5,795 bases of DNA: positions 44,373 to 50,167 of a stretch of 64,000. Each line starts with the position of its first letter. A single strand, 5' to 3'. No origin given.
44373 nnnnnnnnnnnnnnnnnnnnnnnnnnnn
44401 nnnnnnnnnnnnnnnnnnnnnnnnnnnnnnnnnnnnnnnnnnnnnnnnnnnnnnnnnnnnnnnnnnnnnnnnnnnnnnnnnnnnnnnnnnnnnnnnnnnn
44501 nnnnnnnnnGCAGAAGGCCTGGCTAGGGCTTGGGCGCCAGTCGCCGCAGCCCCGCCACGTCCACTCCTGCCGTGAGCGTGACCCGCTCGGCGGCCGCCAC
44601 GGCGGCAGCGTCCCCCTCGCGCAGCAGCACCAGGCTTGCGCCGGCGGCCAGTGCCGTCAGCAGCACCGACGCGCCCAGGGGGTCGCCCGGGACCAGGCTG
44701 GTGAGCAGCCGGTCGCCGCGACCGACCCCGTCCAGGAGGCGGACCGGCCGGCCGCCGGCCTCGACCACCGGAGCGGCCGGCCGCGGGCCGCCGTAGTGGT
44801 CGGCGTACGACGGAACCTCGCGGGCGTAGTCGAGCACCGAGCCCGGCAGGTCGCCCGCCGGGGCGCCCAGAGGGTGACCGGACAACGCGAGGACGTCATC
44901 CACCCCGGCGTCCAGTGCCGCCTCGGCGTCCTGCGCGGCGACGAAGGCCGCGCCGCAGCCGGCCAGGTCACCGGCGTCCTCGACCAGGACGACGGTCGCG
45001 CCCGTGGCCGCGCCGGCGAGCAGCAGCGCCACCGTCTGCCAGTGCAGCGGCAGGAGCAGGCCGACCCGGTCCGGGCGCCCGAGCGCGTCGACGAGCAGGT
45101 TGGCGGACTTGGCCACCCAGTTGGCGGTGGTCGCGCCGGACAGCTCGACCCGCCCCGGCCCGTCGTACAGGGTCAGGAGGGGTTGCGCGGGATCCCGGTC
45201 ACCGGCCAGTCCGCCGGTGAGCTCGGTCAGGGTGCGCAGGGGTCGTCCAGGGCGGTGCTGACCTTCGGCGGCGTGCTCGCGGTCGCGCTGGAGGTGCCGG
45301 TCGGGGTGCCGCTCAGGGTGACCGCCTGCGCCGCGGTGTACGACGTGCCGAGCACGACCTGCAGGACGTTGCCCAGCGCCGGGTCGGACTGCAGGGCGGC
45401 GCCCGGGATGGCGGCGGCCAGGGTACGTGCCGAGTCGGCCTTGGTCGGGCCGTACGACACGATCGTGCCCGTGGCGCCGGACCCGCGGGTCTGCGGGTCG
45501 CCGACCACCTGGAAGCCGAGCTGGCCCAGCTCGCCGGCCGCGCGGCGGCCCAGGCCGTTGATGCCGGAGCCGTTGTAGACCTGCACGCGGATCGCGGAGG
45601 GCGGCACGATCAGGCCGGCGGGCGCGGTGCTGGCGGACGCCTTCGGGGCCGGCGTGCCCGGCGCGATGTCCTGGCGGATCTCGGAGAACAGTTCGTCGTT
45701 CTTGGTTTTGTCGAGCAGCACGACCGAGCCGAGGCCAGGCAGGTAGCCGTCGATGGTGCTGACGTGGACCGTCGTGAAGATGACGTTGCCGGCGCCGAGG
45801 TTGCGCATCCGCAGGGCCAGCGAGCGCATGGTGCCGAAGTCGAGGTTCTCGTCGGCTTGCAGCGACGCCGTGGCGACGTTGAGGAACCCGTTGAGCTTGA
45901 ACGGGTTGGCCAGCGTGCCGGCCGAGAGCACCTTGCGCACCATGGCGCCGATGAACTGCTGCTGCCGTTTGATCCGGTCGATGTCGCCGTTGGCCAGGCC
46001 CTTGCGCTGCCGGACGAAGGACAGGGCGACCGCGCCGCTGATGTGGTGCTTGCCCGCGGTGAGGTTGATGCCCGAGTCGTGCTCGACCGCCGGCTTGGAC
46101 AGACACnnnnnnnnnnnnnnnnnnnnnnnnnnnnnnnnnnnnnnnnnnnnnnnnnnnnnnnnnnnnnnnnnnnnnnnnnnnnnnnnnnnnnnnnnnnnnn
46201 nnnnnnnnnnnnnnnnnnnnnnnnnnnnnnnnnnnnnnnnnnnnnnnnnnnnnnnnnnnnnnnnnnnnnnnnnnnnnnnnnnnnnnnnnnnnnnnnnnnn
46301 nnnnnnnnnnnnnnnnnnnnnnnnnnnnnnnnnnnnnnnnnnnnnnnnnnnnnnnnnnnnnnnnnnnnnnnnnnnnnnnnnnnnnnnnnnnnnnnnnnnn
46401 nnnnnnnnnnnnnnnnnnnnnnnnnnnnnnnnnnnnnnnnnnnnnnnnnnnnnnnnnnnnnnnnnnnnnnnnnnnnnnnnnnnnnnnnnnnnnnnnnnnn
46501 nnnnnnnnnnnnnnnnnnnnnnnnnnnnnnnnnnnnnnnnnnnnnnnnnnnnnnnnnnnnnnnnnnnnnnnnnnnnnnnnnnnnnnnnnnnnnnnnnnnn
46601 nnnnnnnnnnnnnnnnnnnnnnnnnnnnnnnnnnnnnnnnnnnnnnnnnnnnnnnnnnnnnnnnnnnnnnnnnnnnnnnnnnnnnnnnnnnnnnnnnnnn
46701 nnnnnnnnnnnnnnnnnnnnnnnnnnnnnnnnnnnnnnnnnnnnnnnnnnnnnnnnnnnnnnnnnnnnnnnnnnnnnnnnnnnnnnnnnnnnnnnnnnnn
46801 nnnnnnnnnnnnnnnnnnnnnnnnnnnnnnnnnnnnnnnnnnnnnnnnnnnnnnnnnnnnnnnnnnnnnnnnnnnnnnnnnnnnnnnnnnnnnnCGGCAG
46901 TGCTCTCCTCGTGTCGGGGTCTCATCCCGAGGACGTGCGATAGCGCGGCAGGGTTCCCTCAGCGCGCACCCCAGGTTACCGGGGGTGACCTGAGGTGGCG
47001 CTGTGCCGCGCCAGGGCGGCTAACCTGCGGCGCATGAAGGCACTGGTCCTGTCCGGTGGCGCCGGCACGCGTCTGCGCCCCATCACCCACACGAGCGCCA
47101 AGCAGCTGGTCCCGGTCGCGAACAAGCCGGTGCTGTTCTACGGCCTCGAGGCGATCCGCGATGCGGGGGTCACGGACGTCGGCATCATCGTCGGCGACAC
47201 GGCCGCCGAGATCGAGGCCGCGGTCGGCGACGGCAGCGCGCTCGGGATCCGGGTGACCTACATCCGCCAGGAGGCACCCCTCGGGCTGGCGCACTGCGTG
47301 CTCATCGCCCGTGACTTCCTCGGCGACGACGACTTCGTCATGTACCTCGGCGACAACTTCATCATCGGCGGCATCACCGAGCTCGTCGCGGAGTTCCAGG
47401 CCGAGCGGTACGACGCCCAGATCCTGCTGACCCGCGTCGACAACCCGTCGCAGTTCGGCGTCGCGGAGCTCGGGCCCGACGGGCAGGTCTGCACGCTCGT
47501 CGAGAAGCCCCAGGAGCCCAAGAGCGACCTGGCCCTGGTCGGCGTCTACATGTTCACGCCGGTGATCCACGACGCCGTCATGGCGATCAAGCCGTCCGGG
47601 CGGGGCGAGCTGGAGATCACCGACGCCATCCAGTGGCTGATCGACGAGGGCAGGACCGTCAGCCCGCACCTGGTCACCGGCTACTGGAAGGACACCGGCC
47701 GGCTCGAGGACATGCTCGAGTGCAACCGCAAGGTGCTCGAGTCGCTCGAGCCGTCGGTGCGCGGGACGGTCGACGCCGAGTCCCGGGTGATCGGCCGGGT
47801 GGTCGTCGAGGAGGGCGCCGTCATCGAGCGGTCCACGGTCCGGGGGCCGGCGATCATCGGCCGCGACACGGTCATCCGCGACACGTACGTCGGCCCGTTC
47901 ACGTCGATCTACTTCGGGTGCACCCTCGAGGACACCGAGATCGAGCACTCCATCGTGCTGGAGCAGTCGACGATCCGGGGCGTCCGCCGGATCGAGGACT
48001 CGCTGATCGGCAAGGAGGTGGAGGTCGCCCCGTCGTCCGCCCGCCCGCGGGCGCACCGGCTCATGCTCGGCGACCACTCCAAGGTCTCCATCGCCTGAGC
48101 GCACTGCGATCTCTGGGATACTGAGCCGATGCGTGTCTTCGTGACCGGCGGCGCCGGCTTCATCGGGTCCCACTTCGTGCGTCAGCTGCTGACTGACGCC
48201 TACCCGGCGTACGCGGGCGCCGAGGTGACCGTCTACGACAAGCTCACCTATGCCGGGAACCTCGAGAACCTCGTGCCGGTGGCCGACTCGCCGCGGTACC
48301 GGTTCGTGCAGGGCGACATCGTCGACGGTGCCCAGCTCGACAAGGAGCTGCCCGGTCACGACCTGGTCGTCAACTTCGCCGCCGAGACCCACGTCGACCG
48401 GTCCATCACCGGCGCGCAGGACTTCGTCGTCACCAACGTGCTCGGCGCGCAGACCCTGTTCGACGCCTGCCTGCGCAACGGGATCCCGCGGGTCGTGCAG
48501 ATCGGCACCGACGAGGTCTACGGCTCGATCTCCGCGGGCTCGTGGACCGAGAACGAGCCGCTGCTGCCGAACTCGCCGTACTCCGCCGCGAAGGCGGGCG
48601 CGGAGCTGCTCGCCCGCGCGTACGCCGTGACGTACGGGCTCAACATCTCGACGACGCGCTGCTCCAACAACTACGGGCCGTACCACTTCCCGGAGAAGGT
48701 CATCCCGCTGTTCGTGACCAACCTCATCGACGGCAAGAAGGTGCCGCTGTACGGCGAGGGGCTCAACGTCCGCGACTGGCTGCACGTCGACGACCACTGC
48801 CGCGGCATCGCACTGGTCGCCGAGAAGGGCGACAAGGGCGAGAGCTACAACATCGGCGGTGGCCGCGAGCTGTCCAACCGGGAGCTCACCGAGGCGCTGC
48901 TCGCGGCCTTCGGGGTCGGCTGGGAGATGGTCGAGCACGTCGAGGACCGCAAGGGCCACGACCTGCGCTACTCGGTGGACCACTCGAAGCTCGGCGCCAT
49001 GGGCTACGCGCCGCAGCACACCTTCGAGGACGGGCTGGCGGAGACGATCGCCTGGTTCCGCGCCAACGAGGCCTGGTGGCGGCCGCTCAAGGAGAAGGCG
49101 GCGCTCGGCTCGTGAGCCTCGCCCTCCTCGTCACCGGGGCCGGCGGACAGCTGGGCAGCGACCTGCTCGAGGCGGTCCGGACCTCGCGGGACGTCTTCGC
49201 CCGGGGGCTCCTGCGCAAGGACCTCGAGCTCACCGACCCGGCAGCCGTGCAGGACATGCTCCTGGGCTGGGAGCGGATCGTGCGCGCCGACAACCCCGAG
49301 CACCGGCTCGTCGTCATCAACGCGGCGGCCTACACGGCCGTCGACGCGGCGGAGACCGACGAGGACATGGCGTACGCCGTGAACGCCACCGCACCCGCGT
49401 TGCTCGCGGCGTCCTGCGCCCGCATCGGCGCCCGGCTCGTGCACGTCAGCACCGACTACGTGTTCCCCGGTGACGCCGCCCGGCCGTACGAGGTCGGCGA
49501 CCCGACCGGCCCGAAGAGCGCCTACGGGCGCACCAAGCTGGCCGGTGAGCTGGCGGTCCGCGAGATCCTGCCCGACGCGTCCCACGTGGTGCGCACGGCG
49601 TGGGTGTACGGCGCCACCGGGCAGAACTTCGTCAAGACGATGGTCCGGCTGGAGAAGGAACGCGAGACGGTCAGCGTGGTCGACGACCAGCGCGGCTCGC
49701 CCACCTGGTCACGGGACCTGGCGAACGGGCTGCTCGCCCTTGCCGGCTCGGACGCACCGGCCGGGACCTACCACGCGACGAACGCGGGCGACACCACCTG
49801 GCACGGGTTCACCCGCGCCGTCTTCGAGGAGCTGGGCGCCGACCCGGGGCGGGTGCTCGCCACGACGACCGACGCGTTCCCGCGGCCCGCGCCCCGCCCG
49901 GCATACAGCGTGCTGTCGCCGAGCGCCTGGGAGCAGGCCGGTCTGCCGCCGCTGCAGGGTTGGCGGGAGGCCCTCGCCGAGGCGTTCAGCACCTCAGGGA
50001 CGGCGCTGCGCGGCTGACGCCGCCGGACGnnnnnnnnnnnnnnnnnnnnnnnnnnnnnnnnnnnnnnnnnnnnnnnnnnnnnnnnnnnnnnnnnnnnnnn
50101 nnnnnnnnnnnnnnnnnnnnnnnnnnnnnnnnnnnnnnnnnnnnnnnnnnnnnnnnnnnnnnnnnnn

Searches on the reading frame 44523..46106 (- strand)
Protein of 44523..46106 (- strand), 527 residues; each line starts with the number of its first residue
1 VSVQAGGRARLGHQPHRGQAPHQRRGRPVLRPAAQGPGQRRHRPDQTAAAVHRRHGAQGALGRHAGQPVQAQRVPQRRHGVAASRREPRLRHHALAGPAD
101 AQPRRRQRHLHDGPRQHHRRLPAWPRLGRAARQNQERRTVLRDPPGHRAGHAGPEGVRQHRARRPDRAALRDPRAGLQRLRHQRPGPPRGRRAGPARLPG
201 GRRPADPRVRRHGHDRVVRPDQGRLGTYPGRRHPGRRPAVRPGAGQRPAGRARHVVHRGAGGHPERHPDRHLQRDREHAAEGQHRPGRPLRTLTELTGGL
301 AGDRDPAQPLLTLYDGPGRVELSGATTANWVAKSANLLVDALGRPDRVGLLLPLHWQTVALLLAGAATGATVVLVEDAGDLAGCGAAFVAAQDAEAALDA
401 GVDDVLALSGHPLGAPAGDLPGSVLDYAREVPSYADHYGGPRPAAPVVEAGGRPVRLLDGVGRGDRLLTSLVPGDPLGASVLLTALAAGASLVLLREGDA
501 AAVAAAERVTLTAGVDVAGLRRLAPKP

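Call 9: search_protein_families(library=pfam, proteins=[window:44523-46106:-], max_evalue=0.001)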
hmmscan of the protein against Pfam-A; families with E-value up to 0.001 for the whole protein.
window:44523-46106:- (527 aa): 1 family
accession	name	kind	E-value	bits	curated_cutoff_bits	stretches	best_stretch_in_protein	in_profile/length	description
PF00501.34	AMP-binding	-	5.2e-05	22.7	29.9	0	320-377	20-78/384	AMP-binding enzyme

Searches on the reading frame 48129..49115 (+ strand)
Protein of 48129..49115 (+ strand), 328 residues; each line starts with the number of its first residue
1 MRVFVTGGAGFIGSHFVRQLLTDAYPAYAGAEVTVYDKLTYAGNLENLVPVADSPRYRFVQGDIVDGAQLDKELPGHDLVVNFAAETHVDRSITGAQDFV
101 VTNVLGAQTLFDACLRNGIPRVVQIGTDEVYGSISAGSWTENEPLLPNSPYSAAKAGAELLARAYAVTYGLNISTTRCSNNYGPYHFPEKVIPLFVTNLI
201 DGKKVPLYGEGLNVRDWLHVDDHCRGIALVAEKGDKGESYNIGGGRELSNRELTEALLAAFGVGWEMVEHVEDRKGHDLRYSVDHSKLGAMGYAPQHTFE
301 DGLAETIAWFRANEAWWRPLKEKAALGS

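Call 8: search_protein_families(library=pfam, proteins=[window:48129-49115:+], max_evalue=0.001)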
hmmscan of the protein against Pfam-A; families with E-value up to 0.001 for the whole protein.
window:48129-49115:+ (328 aa): 7 families
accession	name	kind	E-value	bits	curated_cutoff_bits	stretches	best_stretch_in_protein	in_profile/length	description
PF16363.11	GDP_Man_Dehyd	-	1.3e-66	225.8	27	1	4-306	1-332/332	GDP-mannose 4,6 dehydratase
PF01370.27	Epimerase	-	1.7e-62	211.4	20.9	1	3-243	1-240/240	NAD dependent epimerase/dehydratase family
PF01073.25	3Beta_HSD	-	1.8e-17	63.7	22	1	5-222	2-220/280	3-beta hydroxysteroid dehydrogenase/isomerase family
PF02719.21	Polysacc_synt_2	-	3.2e-14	53.2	20.2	1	3-263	1-249/293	Polysaccharide biosynthesis protein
PF04321.23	RmlD_sub_bind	-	1.5e-12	47.7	27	1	1-165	1-139/287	RmlD substrate binding domain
PF13460.12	NAD_binding_10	-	1.7e-09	38.2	27.2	1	7-168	1-137/184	NAD(P)H-binding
PF07993.18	NAD_binding_4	-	4.5e-07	29.7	20.1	1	5-180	1-206/258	Male sterility protein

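Call 49: search_protein_families(library=ncbifam, proteins=[window:48129-49115:+], max_evalue=0.00001)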
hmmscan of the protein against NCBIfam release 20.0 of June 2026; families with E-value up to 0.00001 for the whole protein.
window:48129-49115:+ (328 aa): 21 families
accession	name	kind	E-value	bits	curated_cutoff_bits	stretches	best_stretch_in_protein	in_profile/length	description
TIGR01181.1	dTDP_gluc_dehyt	equivalog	6e-123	410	365.1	1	3-320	2-321/321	dTDP-glucose 4,6-dehydratase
NF007582.0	PRK10217.1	equivalog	6.6e-89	298.5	698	1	2-323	3-344/355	dTDP-glucose 4,6-dehydratase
NF007490.0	PRK10084.1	subfamily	9e-85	284.8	649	1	1-323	1-347/361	dTDP-glucose 4,6-dehydratase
TIGR04180.1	EDH_00030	hypoth_equivalog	1.9e-41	142.1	475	1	3-269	1-264/297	NAD-dependent 4,6-dehydratase LegB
TIGR01179.1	galE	equivalog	2.5e-31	108.7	262.3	1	2-313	1-328/332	UDP-glucose 4-epimerase GalE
TIGR02622.1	CDP_4_6_dhtase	equivalog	8.3e-23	81.1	278.45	1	2-312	6-332/352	CDP-glucose 4,6-dehydratase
NF047922.1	GDPFucSynFcl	equivalog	3.7e-21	75.9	500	1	97-314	75-305/308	GDP-L-fucose synthase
TIGR03466.1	HpnA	hypoth_equivalog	2e-19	69.6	367.65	1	1-259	1-244/327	hopanoid-associated sugar epimerase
TIGR03589.1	PseB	equivalog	2.6e-16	59.5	407.75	1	3-134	7-132/324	UDP-N-acetylglucosamine 4,6-dehydratase (inverting)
TIGR02197.1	heptose_epim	equivalog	2.4e-15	56.5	274.6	1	4-311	2-314/316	ADP-glyceromanno-heptose 6-epimerase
NF007956.0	PRK10675.1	subfamily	4.7e-15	55.6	394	1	1-306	1-325/338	UDP-glucose 4-epimerase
TIGR01472.1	gmd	equivalog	5.3e-14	52.2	415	1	56-276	55-283/342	GDP-mannose 4,6-dehydratase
NF011728.1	PRK15181.1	equivalog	7.9e-13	48.1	760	1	2-310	17-337/348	Vi polysaccharide biosynthesis UDP-N-acetylglucosaminuronic acid C-4 epimerase TviC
NF042422.1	oxyalk_red_OleD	equivalog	2.7e-12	46.7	580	1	1-262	1-251/329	2-alkyl-3-oxoalkanoate reductase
NF043036.1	ErythonDh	equivalog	2.7e-12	46.5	325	1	1-166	1-164/321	D-erythronate dehydrogenase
TIGR01214.1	rmlD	equivalog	2.5e-10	39.9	224.05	1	2-167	1-140/285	dTDP-4-dehydrorhamnose reductase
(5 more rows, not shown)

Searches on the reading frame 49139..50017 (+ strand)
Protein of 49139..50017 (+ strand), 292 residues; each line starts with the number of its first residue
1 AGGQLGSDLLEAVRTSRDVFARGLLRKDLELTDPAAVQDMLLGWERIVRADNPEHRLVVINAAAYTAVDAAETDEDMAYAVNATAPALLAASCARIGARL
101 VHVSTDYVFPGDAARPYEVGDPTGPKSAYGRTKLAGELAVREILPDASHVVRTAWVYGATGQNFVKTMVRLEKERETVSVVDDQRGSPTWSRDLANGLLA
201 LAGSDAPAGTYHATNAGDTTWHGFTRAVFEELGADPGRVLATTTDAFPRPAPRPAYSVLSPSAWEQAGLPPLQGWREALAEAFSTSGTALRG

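Call 8: search_protein_families(library=pfam, proteins=[window:49139-50017:+], max_evalue=0.001)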
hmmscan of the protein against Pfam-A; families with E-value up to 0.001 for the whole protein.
window:49139-50017:+ (292 aa): 4 families
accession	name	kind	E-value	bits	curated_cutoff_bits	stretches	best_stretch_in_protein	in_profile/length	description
PF04321.23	RmlD_sub_bind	-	1.2e-93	313.7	27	1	1-284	8-283/287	RmlD substrate binding domain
PF01370.27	Epimerase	-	2.4e-13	50.5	20.9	1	58-207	67-230/240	NAD dependent epimerase/dehydratase family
PF16363.11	GDP_Man_Dehyd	-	1.6e-05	25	27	1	58-143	78-167/332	GDP-mannose 4,6 dehydratase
PF07993.18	NAD_binding_4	-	0.0007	19.3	20.1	0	58-158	91-209/258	Male sterility protein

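Call 49: search_protein_families(library=ncbifam, proteins=[window:49139-50017:+], max_evalue=0.00001)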
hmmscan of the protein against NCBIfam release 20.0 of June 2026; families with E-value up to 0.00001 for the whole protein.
window:49139-50017:+ (292 aa): 2 families
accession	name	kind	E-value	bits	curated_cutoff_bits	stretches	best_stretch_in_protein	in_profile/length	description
TIGR01214.1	rmlD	equivalog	3.7e-86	288.8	224.05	1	1-284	7-283/285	dTDP-4-dehydrorhamnose reductase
NF007440.0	PRK09987.1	equivalog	9.5e-50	169.6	308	1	58-267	57-274/299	dTDP-4-dehydrorhamnose reductase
